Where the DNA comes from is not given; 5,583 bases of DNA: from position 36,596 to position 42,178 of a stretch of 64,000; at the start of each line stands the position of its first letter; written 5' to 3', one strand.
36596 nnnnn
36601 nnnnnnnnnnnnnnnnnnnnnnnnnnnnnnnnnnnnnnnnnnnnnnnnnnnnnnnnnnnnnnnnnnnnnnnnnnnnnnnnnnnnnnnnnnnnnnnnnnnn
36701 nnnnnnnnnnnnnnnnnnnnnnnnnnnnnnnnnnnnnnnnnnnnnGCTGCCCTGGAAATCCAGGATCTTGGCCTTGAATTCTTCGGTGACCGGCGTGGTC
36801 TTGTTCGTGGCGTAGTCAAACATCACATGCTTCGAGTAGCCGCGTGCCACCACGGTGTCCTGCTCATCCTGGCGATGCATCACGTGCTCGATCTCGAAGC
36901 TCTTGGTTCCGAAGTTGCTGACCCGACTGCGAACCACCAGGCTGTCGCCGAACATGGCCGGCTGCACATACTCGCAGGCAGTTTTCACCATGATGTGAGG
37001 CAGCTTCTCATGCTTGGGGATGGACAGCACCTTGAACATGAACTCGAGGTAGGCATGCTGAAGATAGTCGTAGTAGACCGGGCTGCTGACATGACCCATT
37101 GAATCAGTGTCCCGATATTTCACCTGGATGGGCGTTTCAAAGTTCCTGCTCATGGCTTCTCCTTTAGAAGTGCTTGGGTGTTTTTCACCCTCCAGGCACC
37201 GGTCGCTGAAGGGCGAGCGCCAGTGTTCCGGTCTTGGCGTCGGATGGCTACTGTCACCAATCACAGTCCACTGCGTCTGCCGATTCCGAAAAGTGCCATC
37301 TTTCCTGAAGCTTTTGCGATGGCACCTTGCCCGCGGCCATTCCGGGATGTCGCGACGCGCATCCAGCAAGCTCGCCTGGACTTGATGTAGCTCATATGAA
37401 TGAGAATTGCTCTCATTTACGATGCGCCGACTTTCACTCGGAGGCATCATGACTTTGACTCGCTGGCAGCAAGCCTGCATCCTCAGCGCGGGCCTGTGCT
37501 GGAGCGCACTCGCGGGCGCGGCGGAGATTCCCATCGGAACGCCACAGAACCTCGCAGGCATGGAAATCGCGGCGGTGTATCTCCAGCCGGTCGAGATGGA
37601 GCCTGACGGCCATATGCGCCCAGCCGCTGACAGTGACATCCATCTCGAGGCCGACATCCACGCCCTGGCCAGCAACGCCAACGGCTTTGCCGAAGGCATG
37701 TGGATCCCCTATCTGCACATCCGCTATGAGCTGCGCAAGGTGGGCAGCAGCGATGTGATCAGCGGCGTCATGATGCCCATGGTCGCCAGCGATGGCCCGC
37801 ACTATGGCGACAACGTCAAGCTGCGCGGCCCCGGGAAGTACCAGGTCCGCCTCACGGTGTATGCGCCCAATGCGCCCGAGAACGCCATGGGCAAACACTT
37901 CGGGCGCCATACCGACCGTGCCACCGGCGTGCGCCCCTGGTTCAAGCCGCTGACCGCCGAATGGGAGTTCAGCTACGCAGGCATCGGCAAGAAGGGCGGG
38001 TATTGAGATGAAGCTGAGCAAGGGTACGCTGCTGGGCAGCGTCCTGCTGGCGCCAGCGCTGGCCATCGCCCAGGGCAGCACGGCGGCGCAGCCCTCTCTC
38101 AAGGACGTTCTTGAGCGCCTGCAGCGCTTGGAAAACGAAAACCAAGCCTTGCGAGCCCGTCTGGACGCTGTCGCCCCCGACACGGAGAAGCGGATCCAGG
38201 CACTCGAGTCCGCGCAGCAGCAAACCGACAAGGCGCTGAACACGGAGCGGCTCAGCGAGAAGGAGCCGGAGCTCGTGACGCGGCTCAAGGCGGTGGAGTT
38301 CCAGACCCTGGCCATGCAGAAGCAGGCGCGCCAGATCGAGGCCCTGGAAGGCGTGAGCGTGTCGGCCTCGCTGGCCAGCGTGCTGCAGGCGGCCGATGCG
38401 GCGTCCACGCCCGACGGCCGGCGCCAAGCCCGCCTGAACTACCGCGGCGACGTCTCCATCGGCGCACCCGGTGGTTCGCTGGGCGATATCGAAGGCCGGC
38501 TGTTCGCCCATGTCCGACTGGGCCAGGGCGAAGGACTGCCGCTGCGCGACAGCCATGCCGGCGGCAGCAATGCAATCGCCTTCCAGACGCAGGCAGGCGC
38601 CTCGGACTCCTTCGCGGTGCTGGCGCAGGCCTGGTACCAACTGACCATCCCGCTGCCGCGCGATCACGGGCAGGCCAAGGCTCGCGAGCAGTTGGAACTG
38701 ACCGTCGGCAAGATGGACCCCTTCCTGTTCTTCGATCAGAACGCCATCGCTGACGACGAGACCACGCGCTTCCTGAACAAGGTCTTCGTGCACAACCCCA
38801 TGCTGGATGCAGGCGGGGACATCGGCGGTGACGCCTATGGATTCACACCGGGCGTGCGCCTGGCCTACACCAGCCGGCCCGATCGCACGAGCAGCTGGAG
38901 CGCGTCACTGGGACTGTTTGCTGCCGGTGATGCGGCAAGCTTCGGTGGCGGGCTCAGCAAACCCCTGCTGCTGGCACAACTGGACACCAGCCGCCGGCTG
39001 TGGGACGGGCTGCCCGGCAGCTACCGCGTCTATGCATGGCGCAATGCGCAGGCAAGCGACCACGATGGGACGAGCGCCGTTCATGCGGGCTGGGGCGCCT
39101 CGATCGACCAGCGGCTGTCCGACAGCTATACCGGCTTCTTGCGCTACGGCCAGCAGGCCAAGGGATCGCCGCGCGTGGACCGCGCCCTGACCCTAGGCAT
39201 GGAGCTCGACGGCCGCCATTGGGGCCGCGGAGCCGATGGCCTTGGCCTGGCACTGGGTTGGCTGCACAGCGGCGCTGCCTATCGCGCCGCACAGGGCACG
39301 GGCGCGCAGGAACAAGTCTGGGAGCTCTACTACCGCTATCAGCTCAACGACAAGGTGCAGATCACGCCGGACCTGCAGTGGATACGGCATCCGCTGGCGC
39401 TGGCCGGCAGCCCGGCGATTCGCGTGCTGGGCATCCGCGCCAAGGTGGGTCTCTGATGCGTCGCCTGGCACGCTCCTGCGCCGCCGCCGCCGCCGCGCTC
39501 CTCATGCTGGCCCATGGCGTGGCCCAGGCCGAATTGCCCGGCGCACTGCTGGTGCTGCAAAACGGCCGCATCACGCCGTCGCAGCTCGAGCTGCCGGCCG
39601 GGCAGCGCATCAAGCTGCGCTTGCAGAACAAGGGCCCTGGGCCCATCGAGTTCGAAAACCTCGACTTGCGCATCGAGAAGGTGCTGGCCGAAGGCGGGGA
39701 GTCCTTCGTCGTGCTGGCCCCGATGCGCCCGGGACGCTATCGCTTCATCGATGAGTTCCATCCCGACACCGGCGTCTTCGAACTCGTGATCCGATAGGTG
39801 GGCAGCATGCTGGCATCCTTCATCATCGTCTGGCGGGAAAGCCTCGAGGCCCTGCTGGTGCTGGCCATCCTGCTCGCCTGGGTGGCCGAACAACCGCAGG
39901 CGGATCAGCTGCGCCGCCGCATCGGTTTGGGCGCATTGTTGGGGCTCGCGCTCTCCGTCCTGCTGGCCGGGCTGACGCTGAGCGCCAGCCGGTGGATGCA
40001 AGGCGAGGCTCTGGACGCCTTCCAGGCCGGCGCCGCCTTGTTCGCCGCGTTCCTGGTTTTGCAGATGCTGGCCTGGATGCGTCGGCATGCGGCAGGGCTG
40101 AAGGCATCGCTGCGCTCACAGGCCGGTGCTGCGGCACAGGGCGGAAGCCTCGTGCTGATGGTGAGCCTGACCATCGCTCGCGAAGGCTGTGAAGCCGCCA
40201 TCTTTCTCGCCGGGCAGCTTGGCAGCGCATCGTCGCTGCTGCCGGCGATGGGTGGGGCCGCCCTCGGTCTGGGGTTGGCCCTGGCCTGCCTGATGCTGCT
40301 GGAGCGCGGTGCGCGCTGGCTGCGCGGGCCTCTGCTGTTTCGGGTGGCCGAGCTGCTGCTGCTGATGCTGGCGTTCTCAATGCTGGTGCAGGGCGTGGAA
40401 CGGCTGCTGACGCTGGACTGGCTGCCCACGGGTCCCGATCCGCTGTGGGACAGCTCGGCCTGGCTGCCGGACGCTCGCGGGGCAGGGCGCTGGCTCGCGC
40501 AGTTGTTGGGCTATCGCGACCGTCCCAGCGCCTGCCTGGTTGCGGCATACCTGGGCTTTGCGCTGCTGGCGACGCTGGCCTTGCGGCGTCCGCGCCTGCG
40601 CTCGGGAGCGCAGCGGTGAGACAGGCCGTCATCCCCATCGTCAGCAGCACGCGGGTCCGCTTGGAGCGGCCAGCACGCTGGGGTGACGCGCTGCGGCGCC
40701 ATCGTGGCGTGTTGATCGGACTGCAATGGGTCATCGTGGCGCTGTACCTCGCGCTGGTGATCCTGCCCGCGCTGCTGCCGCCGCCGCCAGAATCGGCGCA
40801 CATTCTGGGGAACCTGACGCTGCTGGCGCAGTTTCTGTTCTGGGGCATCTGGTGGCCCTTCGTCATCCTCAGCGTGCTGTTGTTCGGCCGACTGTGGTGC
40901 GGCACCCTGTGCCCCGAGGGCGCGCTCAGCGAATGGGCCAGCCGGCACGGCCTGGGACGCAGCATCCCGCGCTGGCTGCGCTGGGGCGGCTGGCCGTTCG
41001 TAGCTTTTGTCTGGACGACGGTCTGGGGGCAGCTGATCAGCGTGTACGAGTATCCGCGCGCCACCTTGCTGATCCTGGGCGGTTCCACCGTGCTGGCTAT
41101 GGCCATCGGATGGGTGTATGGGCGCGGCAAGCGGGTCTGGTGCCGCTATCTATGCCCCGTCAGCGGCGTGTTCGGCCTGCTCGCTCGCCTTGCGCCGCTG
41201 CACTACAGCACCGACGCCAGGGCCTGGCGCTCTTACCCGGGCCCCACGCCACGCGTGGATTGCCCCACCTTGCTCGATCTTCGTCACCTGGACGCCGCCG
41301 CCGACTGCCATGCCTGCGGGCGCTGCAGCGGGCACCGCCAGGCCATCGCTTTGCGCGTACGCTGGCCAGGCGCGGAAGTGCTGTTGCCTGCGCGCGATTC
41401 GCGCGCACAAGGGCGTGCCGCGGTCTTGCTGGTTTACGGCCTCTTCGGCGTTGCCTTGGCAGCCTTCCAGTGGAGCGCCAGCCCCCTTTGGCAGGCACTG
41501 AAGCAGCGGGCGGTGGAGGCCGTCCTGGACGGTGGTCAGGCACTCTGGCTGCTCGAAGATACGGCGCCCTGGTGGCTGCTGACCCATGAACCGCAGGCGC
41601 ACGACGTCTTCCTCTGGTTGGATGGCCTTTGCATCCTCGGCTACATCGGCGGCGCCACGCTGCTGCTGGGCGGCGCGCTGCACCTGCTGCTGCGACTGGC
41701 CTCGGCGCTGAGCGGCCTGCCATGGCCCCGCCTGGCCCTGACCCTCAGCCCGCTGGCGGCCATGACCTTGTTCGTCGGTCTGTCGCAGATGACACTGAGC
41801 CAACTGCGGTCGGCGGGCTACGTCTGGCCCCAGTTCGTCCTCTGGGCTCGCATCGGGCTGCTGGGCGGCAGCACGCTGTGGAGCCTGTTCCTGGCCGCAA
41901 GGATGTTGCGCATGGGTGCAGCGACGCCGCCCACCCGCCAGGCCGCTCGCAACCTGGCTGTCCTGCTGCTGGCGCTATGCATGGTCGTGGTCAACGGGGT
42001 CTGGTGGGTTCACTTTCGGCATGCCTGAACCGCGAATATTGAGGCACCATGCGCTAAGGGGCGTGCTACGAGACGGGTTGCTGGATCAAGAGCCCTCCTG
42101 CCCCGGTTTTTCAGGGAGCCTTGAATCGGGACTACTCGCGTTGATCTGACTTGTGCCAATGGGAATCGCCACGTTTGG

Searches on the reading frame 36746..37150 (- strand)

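Call 43: search_protein_families(library=pfam, proteins=[window:36746-37150:-], max_evalue=0.1)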
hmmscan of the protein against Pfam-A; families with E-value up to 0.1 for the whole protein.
window:36746-37150:- (135 aa): 4 families
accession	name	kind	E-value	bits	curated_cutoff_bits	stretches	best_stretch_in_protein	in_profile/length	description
PF13279.12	4HBT_2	-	3.6e-20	73.1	25.5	1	10-129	1-122/122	Thioesterase-like superfamily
PF03061.28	4HBT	-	5.7e-09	36.6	20.6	1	18-97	1-76/79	Thioesterase superfamily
PF01643.23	Acyl-ACP_TE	-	0.0017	18.5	23.7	1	45-128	49-130/131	Acyl-ACP thioesterase N-terminal domain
PF20791.3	Acyl-ACP_TE_C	-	0.0046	17.6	21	1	4-97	8-90/101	Acyl-ACP thioesterase C-terminal domain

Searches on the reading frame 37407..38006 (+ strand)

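Call 17: search_protein_families(library=pfam, proteins=[window:37407-38006:+], max_evalue=0.001)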
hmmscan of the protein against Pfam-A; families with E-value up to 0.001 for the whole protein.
window:37407-38006:+ (199 aa): 1 family
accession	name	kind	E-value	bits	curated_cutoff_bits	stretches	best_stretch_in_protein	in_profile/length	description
PF10634.15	Iron_transport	-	3.5e-64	216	21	1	38-192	2-150/150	Fe2+ transport protein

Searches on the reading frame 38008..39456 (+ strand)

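Call 17: search_protein_families(library=pfam, proteins=[window:38008-39456:+], max_evalue=0.001)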
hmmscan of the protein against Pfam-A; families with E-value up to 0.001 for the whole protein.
window:38008-39456:+ (482 aa): 1 family
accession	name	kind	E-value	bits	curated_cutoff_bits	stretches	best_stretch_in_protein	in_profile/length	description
PF04966.18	OprB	-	4.3e-20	72.9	22.9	1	178-479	40-369/372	Carbohydrate-selective porin, OprB family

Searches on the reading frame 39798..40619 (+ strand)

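Call 17: search_protein_families(library=pfam, proteins=[window:39798-40619:+], max_evalue=0.001)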
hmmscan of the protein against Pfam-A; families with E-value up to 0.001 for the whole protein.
window:39798-40619:+ (273 aa): 1 family
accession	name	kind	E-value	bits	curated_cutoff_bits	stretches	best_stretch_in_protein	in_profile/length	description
PF03239.20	FTR1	-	5.8e-24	85.3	25.3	1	4-254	1-262/284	Iron permease FTR1 family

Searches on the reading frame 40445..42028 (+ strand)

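Call 17: search_protein_families(library=pfam, proteins=[window:40445-42028:+], max_evalue=0.001)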
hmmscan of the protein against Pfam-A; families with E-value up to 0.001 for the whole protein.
window:40445-42028:+ (527 aa): 1 family
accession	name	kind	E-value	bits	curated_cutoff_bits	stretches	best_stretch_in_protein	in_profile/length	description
PF12801.12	Fer4_5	-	3.5e-12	46.5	22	2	131-169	3-42/48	4Fe-4S binding domain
